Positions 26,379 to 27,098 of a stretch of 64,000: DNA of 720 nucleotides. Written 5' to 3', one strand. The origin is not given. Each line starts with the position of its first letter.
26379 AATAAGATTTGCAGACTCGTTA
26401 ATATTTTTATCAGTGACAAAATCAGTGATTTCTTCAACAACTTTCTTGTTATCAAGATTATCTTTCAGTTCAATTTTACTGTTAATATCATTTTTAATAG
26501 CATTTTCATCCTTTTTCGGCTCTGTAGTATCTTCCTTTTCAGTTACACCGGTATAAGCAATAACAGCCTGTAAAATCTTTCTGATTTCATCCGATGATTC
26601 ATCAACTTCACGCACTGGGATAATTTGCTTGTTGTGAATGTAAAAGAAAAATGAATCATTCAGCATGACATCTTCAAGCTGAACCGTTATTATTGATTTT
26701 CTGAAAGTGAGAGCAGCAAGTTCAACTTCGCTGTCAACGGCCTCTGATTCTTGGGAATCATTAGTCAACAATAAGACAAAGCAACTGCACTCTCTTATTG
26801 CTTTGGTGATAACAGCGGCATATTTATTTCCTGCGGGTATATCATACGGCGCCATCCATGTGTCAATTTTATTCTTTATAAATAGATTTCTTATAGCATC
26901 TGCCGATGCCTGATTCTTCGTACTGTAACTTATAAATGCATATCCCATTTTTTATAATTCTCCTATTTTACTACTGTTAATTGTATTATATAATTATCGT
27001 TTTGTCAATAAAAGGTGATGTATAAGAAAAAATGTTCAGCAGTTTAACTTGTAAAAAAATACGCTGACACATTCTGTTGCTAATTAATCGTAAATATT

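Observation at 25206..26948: Cytoplasmic TIR domain fused to a BspA-type LRR array, convergent with the giant gene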

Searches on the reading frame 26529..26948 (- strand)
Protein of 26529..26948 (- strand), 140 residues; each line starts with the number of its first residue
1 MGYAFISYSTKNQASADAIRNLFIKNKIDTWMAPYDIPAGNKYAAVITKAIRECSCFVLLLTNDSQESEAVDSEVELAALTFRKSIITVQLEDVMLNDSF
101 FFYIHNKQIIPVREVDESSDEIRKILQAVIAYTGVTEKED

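Call 10: find_homologous_proteins(query=window:26529-26948:-, max_evalue=0.001)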
Query seq(140 aa) (140 aa): 62 proteins with E <= 0.001 among 77 candidates.
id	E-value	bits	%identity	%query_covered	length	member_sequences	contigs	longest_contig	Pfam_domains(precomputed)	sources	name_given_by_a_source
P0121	8.8e-63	228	75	99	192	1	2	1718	PF13676.12,PF08937.17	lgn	-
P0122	2.1e-62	227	77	100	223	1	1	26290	PF13676.12,PF08937.17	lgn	-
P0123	4.7e-61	222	77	96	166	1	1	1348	PF13676.12,PF08937.17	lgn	-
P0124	1.2e-58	215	78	94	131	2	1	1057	PF13676.12,PF08937.17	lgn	-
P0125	1.4e-58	214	76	97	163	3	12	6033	PF13676.12,PF08937.17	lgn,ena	-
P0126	3.2e-58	213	71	98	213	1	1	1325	PF13676.12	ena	-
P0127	2.5e-55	204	73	94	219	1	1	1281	PF13676.12,PF08937.17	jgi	jgi:hypothetical protein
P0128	6.7e-55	202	86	80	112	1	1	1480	PF13676.12,PF08937.17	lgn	-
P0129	1.4e-48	182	65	92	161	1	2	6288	PF13676.12,PF08937.17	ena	-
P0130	1.6e-48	182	64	94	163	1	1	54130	PF13676.12,PF08937.17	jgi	jgi:hypothetical protein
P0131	2.4e-47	178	72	83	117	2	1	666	PF13676.12,PF08937.17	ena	-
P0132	6.9e-46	173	63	96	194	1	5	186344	PF01582.26,PF13676.12,PF08937.17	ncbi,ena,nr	ncbi:MAG: TIR domain-containing protein [Clostridia bacterium]|nr:TIR domain-containing protein [Clo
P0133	1.7e-45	172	63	96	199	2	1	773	PF01582.26,PF13676.12,PF08937.17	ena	-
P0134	4.6e-43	164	74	78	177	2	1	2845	PF13676.12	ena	-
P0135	2.0e-42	162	59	99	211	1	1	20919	PF13676.12,PF08937.17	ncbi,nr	ncbi:MAG: toll/interleukin-1 receptor domain-containing protein [Clostridia bacterium]|nr:toll/inter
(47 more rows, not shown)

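Call 13: search_solved_structures(query=window:26529-26948:-, max_evalue=0.01, show_alignments=4)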
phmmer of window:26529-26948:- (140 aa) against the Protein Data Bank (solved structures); distinct sequences matched with E-value up to 0.01: 0.

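Call 17: search_solved_structures(query=A1, max_evalue=0.1, show_alignments=5)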
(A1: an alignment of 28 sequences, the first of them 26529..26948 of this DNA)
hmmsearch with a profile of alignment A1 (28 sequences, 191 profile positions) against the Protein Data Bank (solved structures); distinct sequences matched with E-value up to 0.1: 13.
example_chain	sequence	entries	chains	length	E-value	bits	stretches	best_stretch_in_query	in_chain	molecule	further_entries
9mud_K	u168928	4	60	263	4.2e-07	33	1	7-94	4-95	Cat1 (CRISPR associated TIR 1) pentagonal filament | Cat1 (CRISPR associated TIR 1) pentagonal filament assembly | Cat1 (CRISPR-associated TIR 1)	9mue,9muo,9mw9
8wcf_A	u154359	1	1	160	3.5e-05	26.8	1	49-95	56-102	Molecular chaperone Tir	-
6wt6_A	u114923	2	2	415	6.1e-05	26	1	6-85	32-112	Metazoan TIR-STING fusion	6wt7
8p2l_A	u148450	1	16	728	0.0089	18.9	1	7-91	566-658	NAD(+) hydrolase SARM1,NAD(+) hydrolase tir-1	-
8p2m_A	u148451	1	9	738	0.011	18.6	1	7-91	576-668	NAD(+) hydrolase tir-1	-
8fz9_A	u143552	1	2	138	0.02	17.7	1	48-96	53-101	TIR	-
9m0n_A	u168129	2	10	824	0.023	17.6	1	7-80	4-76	Tetratricopeptide repeat protein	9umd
9mw1_B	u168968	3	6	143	0.041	16.7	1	7-91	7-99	NAD(+) hydrolase SARM1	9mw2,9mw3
6o0u_A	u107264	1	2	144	0.041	16.7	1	7-91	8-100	Sterile alpha and TIR motif-containing protein 1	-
9tzw_A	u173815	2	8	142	0.041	16.7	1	7-91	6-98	NAD(+) hydrolase SARM1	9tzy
10ra_A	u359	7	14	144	0.041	16.7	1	7-91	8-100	Sterile alpha and TIR motif-containing protein 1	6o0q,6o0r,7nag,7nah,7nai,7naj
10rb_A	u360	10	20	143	0.043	16.7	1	7-91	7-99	NAD(+) hydrolase SARM1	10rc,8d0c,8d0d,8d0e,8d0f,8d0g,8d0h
9hq0_A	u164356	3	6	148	0.047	16.5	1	7-91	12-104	NAD(+) hydrolase SARM1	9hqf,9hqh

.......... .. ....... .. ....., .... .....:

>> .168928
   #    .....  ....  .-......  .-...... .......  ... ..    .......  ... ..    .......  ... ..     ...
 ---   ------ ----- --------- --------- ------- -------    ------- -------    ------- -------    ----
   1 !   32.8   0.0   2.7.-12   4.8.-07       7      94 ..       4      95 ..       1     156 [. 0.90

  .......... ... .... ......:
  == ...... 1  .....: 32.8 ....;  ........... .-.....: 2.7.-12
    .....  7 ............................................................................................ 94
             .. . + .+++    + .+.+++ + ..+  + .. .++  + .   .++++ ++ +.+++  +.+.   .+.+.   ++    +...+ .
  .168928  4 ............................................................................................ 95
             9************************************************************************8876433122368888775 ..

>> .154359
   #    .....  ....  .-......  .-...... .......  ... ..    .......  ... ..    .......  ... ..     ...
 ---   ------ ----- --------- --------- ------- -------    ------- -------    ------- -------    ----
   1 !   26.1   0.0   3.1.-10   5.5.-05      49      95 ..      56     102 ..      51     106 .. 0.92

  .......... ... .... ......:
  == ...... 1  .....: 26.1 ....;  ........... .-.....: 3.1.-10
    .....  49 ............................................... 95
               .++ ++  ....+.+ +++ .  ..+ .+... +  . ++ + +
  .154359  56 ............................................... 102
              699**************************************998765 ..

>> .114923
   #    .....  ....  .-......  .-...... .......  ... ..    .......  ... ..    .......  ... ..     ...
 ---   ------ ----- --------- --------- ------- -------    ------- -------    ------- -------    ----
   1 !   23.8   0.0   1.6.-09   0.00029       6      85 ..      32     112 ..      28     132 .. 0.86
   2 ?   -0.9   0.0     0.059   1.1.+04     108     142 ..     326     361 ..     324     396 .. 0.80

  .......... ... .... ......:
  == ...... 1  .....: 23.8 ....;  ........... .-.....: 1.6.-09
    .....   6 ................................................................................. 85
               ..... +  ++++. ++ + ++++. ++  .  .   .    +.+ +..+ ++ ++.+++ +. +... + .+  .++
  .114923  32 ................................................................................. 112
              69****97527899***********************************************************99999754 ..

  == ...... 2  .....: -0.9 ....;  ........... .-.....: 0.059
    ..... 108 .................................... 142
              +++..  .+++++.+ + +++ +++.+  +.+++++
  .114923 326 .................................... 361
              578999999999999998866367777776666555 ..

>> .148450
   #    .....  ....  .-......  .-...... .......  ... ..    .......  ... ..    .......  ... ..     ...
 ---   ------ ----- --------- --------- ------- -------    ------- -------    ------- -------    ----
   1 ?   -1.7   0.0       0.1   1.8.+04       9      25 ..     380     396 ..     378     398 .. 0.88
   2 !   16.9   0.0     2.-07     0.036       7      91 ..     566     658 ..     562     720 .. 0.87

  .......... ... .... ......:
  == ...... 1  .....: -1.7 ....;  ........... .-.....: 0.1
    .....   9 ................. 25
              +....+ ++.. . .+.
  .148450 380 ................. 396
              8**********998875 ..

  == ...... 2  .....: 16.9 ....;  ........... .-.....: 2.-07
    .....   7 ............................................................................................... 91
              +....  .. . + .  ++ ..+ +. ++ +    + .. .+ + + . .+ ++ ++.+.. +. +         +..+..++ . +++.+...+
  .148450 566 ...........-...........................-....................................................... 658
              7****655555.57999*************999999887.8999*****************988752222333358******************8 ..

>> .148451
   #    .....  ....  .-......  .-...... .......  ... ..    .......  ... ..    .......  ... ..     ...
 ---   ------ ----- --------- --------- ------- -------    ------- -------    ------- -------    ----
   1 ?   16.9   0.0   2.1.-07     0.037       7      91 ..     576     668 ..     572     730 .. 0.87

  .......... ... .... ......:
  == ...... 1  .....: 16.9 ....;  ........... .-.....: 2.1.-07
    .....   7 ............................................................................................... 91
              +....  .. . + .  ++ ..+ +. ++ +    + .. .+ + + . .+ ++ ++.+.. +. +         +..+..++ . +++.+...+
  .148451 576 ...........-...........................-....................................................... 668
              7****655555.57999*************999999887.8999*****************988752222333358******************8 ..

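Call 22: search_protein_representatives(protein=window:26529-26948:-)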
Query: 140 residues. Proteins with E-value up to 0.001 (for the whole library): 10775; up to 1e-10: 1633; up to 1e-30: 303. The best 150 are listed.
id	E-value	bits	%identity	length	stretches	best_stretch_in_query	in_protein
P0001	2.4e-83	292.7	100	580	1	1-140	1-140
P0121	2.8e-63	227.9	75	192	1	1-138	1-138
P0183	1.3e-62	225.8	79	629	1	1-140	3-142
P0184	8.9e-62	223.0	77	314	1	1-136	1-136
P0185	9.5e-62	222.9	77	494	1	1-139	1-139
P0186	2.6e-61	221.5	78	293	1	1-135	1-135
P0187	2.6e-61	221.5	79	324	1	1-135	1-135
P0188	1.0e-60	219.5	79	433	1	1-133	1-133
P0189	1.8e-60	218.8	73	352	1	1-138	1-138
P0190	4.0e-60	217.7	77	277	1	1-134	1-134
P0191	4.0e-60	217.7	74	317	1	1-139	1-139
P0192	8.9e-60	216.5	76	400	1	1-134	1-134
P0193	1.1e-59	216.2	76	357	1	1-134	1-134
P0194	1.7e-59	215.6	75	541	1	1-138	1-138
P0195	4.2e-59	214.4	71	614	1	1-139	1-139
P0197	1.1e-58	213.0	73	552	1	1-135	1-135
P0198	1.8e-58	212.3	77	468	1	2-134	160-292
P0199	1.9e-58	212.3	75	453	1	1-134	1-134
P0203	1.2e-56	206.5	72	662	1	1-138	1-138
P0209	3.6e-53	195.2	72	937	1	1-135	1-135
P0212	1.2e-51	190.3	67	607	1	1-129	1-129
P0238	1.7e-41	157.5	58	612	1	1-137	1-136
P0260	2.3e-39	150.6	57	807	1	1-137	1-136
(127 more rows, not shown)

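Call 26: search_protein_families(library=pfam, alignment_id=A3, max_evalue=0.001)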
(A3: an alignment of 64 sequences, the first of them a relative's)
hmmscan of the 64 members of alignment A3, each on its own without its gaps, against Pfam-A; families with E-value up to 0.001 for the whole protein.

A. member 1, P0261 (289 aa): 2 families
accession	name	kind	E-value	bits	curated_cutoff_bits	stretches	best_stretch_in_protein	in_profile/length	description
PF13676.11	TIR_2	-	4.9e-17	63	28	1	11-118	2-107/122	TIR domain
PF08937.16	ThsB_TIR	-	2.5e-07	31.4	21.2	1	11-97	1-96/100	Thoeris protein ThsB, TIR-like domain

B. families by the number of members that match (of 64 scanned): 43 families (the first 25 are shown)
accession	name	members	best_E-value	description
PF13676.11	TIR_2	64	4.7e-33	TIR domain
PF08937.16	ThsB_TIR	64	3.1e-12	Thoeris protein ThsB, TIR-like domain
PF01582.25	TIR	50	3.2e-12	TIR domain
PF13306.12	LRR_5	7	1.4e-58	BspA type Leucine rich repeat region (6 copies)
PF08238.18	Sel1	6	5.7e-61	Sel1 repeat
PF02493.26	MORN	5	1.5e-52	MORN repeat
PF00069.31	Pkinase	5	3.6e-42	Protein kinase domain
PF07714.23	PK_Tyr_Ser-Thr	5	1.3e-21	Protein tyrosine and serine/threonine kinase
PF01580.24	FtsK_SpoIIIE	4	5e-53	FtsK/SpoIIIE family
PF13855.12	LRR_8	4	6.3e-16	Leucine rich repeat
PF00308.24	Bac_DnaA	3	7e-12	Bacterial DnaA ATPAse domain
PF07719.23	TPR_2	3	3e-09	Tetratricopeptide repeat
PF00575.29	S1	2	4.1e-32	S1 RNA binding domain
PF09397.16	FtsK_gamma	2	8e-20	Ftsk gamma domain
PF13414.12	TPR_11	2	2.1e-12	TPR repeat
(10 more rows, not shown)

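Call 37: find_encoding_contigs(protein=P0203, flank=8000, max_places=3)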
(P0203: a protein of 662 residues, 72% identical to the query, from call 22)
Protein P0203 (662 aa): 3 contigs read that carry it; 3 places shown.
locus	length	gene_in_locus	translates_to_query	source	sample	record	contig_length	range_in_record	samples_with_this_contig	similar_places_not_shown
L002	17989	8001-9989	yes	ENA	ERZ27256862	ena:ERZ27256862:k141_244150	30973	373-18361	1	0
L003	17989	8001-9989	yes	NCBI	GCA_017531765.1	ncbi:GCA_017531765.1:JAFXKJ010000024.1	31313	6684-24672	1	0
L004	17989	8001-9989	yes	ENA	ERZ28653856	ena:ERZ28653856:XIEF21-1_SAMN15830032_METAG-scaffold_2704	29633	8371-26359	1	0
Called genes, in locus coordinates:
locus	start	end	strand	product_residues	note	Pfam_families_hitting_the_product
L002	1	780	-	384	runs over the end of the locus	?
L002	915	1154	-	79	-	-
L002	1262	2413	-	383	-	PF00266:Aminotran_5, PF01053:Cys_Met_Meta_PP (weak)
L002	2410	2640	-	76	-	PF11823:Se_S_carrier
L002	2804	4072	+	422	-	PF01938:TRAM, PF05958:tRNA_U5-meth_tr, PF05175:MTS, PF02390:Methyltransf_4 (weak), PF13649:Methyltransf_25, PF13847:Methyltransf_31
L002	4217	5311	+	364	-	PF00150:Cellulase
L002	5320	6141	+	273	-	PF00719:Pyrophosphatase (weak), PF00293:NUDIX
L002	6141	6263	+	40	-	-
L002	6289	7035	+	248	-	PF05116:S6PP (faint), PF08282:Hydrolase_3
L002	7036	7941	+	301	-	PF01636:APH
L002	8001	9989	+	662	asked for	PF13676:TIR_2, PF13306:LRR_5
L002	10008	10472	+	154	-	PF00293:NUDIX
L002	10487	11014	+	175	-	PF13302:Acetyltransf_3, PF00583:Acetyltransf_1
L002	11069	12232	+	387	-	PF05958:tRNA_U5-meth_tr, PF02475:TRM5-TYW2_MTfase (weak), PF03602:Cons_hypoth95, PF05175:MTS, PF06325:PrmA (faint), PF09445:Methyltransf_15, PF13649:Methyltransf_25, PF13847:Methyltransf_31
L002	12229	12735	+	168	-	PF13302:Acetyltransf_3, PF00583:Acetyltransf_1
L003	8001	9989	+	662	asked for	PF13676:TIR_2, PF13306:LRR_5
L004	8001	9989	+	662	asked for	PF13676:TIR_2, PF13306:LRR_5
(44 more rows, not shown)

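Call 38: find_encoding_contigs(protein=P0195, flank=8000, max_places=3)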
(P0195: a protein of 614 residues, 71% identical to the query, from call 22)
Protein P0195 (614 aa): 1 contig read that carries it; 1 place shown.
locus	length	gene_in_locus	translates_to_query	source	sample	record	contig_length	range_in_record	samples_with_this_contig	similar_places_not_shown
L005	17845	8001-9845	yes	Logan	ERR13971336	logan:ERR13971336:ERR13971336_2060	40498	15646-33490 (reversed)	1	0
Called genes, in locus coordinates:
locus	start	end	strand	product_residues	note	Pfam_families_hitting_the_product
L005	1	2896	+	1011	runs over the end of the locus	PF09002:Card1_endonuc (weak)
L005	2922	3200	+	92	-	PF02026:RyR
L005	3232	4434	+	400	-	PF13676:TIR_2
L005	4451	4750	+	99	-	PF06949:DUF1292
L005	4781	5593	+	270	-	PF13676:TIR_2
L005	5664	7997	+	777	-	PF13271:DUF4062, PF13401:AAA_22 (faint), PF24883:NPHP3_N (faint)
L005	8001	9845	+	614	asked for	PF13676:TIR_2, PF13306:LRR_5 (weak)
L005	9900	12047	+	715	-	PF01582:TIR (faint), PF08937:ThsB_TIR, PF13676:TIR_2, PF13306:LRR_5, PF13855:LRR_8 (faint)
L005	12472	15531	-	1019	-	-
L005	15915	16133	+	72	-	-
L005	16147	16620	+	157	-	-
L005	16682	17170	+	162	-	-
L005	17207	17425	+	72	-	-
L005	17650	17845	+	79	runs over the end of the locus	-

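Call 39: find_encoding_contigs(protein=P0238, flank=8000, max_places=2)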
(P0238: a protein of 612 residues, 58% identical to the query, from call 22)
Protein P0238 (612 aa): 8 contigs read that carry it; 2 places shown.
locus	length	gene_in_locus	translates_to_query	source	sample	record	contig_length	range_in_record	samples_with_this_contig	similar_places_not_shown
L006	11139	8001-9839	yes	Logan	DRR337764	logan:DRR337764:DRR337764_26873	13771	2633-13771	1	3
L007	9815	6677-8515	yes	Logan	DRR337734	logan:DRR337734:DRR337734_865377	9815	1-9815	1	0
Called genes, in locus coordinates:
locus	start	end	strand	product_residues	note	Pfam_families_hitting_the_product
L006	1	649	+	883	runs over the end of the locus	-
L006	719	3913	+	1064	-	-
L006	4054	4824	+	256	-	-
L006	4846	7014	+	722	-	-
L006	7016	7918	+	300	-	PF00092:VWA (weak)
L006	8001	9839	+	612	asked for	PF01582:TIR (weak), PF08937:ThsB_TIR (weak), PF13676:TIR_2, PF13306:LRR_5 (weak)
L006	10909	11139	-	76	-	?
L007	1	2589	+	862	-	?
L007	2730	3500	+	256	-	-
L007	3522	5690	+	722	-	-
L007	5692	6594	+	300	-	PF00092:VWA (weak)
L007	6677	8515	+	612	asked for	PF01582:TIR (weak), PF08937:ThsB_TIR (weak), PF13676:TIR_2, PF13306:LRR_5 (weak)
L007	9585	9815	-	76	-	?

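Call 40: find_encoding_contigs(protein=P0260, flank=8000, max_places=2)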
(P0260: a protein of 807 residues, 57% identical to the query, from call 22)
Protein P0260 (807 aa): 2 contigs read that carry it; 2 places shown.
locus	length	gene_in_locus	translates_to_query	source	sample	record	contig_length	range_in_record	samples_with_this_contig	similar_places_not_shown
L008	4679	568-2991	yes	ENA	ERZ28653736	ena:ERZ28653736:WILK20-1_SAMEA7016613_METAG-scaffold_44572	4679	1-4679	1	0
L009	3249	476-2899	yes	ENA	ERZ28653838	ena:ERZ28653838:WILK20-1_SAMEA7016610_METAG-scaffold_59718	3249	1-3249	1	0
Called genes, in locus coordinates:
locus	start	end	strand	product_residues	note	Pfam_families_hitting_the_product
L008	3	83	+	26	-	?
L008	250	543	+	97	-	PF02026:RyR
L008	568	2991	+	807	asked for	PF08937:ThsB_TIR, PF13676:TIR_2, PF13306:LRR_5, PF13855:LRR_8 (faint), PF13306:LRR_5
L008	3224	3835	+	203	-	-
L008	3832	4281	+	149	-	-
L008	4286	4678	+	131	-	?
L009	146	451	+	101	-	PF02026:RyR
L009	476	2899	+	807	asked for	PF08937:ThsB_TIR, PF13676:TIR_2, PF13306:LRR_5, PF13855:LRR_8 (faint), PF13306:LRR_5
